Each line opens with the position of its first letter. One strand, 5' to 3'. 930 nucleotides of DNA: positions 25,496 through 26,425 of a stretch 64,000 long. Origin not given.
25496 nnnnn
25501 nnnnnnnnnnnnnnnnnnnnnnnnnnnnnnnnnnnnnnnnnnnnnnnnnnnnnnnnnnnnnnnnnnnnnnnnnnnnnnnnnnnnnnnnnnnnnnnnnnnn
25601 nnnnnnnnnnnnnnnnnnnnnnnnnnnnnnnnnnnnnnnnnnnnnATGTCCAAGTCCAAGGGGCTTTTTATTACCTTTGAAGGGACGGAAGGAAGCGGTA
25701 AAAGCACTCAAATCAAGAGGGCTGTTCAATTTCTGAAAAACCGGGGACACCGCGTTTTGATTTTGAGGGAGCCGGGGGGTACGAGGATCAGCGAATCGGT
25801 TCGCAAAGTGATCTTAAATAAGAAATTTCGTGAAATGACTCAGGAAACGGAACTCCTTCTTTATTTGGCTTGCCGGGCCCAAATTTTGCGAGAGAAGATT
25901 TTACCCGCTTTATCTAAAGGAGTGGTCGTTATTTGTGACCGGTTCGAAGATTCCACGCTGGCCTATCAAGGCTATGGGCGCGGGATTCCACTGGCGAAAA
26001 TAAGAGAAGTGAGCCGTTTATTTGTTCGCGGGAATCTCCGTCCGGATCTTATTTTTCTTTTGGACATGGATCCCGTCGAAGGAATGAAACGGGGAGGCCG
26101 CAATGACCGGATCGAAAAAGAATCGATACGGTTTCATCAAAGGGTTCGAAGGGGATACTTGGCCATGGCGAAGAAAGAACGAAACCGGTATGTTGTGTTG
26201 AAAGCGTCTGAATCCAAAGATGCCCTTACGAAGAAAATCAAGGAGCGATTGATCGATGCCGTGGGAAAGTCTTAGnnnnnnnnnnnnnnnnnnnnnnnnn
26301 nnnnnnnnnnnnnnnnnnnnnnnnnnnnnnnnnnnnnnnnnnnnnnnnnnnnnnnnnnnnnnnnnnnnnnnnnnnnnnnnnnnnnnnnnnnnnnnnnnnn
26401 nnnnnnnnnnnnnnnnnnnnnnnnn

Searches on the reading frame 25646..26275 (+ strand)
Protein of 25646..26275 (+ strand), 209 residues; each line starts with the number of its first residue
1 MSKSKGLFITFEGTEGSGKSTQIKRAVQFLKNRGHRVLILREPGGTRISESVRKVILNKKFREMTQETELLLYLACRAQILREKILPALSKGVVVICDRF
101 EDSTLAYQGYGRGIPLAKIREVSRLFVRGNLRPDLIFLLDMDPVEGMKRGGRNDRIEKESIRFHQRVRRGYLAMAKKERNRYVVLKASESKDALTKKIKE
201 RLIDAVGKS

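Call 30: search_protein_families(library=pfam, proteins=[window:25646-26275:+], max_evalue=0.00001)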
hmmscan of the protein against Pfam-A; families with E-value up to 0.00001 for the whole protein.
window:25646-26275:+ (209 aa): 2 families
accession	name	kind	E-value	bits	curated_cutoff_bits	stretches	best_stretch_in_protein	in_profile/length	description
PF02223.23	Thymidylate_kin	-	4.2e-47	160.7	27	1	11-198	1-185/185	Thymidylate kinase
PF13521.12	AAA_28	-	1e-06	29.5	27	1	9-173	2-148/164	AAA domain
